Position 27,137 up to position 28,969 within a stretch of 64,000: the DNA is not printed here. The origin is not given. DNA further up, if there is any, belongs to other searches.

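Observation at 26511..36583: Ehr-type complex-I/hydrogenase-4-like membrane oxidoreductase operon whose 'large subunit' has lost the NiFe cysteines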

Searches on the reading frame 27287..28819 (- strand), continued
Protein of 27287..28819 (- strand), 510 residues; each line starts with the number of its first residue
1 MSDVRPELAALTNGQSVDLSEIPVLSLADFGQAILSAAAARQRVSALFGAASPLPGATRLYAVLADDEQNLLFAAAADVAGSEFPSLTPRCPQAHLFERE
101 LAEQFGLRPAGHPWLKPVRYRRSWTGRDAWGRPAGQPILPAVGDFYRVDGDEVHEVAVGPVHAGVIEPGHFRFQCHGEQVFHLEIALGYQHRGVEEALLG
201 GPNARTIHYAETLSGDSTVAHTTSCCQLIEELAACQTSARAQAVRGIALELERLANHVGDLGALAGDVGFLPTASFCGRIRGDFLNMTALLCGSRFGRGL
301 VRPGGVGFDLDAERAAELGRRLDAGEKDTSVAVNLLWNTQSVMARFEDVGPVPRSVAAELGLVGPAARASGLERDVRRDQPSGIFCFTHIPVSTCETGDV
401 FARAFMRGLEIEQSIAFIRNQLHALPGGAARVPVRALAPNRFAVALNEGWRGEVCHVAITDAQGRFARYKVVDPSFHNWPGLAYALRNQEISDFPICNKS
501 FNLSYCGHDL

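Call 45: find_encoding_contigs(protein=P0289, flank=10000, max_places=1)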
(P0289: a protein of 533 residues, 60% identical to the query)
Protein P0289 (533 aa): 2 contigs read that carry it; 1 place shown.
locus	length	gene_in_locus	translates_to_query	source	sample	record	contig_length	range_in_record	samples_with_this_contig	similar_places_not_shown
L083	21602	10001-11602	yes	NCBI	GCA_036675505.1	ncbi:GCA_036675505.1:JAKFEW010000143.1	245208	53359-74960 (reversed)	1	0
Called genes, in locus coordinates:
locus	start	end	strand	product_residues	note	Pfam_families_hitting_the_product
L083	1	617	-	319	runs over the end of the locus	PF14226:DIOX_N, PF03171:2OG-FeII_Oxy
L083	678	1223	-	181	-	PF06094:GGACT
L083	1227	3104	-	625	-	PF08447:PAS_3, PF00989:PAS, PF08448:PAS_4, PF13188:PAS_8 (faint), PF13426:PAS_9 (weak), PF08448:PAS_4, PF00512:HisKA, PF02518:HATPase_c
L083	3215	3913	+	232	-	PF02678:Pirin, PF07883:Cupin_2 (weak), PF17954:Pirin_C_2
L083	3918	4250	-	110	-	PF14542:Acetyltransf_CG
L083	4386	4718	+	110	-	PF12840:HTH_20, PF01022:HTH_5, PF12802:MarR_2 (weak)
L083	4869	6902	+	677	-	PF00361:Proton_antipo_M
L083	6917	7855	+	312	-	PF00146:NADHdh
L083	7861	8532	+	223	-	PF00420:Oxidored_q2 (weak)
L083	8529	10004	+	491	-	PF00361:Proton_antipo_M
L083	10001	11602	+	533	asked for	PF00329:Complex1_30kDa, PF00374:NiFeSe_Hases (weak), PF00346:Complex1_49kDa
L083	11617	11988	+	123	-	PF13183:Fer4_8 (faint), PF13237:Fer4_10, PF14697:Fer4_21 (weak), PF12837:Fer4_6 (weak), PF12838:Fer4_7, PF13187:Fer4_9, PF25160:LdpA_Fe-S-bd (weak), PF00037:Fer4, +3 more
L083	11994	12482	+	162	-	PF01058:Oxidored_q6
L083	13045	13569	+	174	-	PF09366:DUF1997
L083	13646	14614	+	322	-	PF02445:NadA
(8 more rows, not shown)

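Call 49: find_encoding_contigs(protein=P0002, flank=10000, max_places=1)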
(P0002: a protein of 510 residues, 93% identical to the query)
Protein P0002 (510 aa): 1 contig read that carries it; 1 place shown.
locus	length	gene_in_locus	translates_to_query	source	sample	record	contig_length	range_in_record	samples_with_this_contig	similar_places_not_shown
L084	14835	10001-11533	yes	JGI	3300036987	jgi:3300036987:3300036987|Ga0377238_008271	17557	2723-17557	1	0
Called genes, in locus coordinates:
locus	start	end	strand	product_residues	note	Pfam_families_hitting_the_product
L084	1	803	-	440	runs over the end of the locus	PF02878:PGM_PMM_I, PF02879:PGM_PMM_II, PF02880:PGM_PMM_III, PF00408:PGM_PMM_IV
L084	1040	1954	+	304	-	PF02517:Rce1-like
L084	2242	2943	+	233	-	PF12728:HTH_17, PF00359:PTS_EIIA_2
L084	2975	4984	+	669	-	PF00361:Proton_antipo_M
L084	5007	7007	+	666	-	PF00361:Proton_antipo_M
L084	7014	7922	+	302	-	PF00146:NADHdh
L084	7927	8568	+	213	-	-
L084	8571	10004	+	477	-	PF00361:Proton_antipo_M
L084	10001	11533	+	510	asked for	PF00329:Complex1_30kDa (weak), PF00346:Complex1_49kDa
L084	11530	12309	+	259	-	PF12837:Fer4_6 (weak), PF12838:Fer4_7, PF13237:Fer4_10 (weak), PF00037:Fer4 (faint), PF13187:Fer4_9 (weak), PF13484:Fer4_16 (faint), PF01058:Oxidored_q6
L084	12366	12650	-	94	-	PF01880:Desulfoferrodox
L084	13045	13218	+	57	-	PF02954:HTH_8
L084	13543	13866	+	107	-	-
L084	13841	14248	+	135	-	PF05168:HEPN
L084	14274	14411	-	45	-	-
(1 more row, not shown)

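Call 57: predict_structure(alignment_id=A1)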
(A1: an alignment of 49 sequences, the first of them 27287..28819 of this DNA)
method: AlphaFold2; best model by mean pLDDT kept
length: 510 residues; sequences in the alignment: 49
mean_pLDDT: 92.8   pTM: 0.93
mean pLDDT of the five models: 92.8, 92.2, 92.0, 91.0, 90.9
residues with pLDDT >= 90: 428; 70-90: 45; 50-70: 30; < 50: 7
segments of 3 or more residues with pLDDT < 50: 1-3
pLDDT, mean of each block of 10 residues (from residue 1): 72 97 98 97 97 96 97 98 97 96 93 86 58 64 70 86 66 94 86 91 96 93 98 98 98 98 97 97 98 97 98 98 98 97 97 98 98 98 97 97 98 98 97 98 98 98 98 95 97 96 76
secondary structure, 60 per line:
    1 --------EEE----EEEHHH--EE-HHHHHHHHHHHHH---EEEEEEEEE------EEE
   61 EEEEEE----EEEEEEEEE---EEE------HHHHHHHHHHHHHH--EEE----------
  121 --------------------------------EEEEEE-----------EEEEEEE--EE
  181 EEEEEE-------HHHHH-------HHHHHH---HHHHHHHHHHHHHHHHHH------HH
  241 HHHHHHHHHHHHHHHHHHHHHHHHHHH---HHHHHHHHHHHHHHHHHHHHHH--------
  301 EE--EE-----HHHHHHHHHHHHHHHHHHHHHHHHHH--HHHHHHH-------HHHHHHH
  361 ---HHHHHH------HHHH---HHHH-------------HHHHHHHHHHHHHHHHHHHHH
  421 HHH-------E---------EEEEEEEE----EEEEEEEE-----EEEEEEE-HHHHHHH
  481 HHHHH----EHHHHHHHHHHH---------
elements in order: E9-11 E16-18 H27-39 E43-51 E58-66 E71-79 E83-85 H92-105 E108-110 E153-158 E170-176 E179-186 H194-198 H206-211 H215-232 H239-267 H271-292 H312-337 H340-346 H354-360 H364-369 H376-379 H383-386 H400-423 E441-448 E453-460 E466-472 H474-485 H491-501

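Call 63: fold_search(model_id=the predicted structure, library=pdb)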
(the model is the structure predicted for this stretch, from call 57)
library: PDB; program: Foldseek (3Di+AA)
matches with E <= 10: 313; with E <= 0.001: 222
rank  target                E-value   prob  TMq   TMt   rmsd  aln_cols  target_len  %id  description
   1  7z0s_E                3.9e-32  1.00  0.89  0.86   3.7       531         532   26  Structure of the Escherichia coli formate hydrogenlyase complex (anaerobic preparation, without formate dehydrogenase  (released 2022-09-28)
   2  7z7r_C                9.1e-26  1.00  0.85  0.74   5.9       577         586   18  Complex I from E. coli, LMNG-purified, Apo, Open-ready state (released 2022-09-21)
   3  7p7j_C                3.8e-25  1.00  0.86  0.76   4.6       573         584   18  Complex I from E. coli, DDM/LMNG-purified, with DQ, Open state (released 2022-09-21)
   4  7p7l_C                3.8e-25  1.00  0.85  0.75   4.8       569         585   19  Complex I from E. coli, DDM/LMNG-purified, with NADH and FMN, Open state (released 2022-09-21)
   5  7z7t_C                7.1e-25  1.00  0.83  0.73   4.8       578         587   19  Complex I from E. coli, LMNG-purified, under Turnover at pH 6, Open state (released 2022-09-21)
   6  7z84_C                9.9e-25  1.00  0.82  0.72   5.0       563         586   19  Complex I from E. coli, DDM/LMNG-purified, under Turnover at pH 8, Open-ready state (released 2022-09-21)
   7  7z7v_C                2.1e-24  1.00  0.85  0.74   4.7       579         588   19  Complex I from E. coli, LMNG-purified, under Turnover at pH 6, Open-ready state (released 2022-09-21)
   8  7zci_C                2.3e-24  1.00  0.80  0.72   4.8       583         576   18  Complex I from E. coli, LMNG-purified, under Turnover at pH 6, Resting state (released 2022-09-21)
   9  7p64_C                3.3e-24  1.00  0.86  0.75   4.6       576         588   18  Complex I from E. coli, DDM/LMNG-purified, under Turnover at pH 6, Open state (released 2022-09-21)
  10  7q5y_B                6.7e-24  1.00  0.83  0.73   6.0       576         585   20  Structure of NADH:ubichinon oxidoreductase (complex I) of the hyperthermophilic eubacterium Aquifex aeolicus (released 2022-11-16)
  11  7p63_C                6.7e-24  1.00  0.83  0.72   4.9       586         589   19  Complex I from E. coli, DDM/LMNG-purified, under Turnover at pH 6, Closed state (released 2022-09-21)
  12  7p7k_C                2.0e-23  1.00  0.83  0.75   4.8       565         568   18  Complex I from E. coli, DDM/LMNG-purified, with DQ, Resting state (released 2022-09-21)
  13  7p69_C                2.5e-23  1.00  0.81  0.73   4.8       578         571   18  Complex I from E. coli, DDM/LMNG-purified, under Turnover at pH 6, Resting state (released 2022-09-21)
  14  9q8i_C                2.7e-23  1.00  0.82  0.72   4.8       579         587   20  Cryo-EM structure of E. coli complex I variant V96P/N142M (NuoE) (released 2025-11-05)
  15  7p61_C                3.2e-23  1.00  0.82  0.74   4.6       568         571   19  Complex I from E. coli, DDM-purified, with NADH, Resting state (released 2022-09-21)
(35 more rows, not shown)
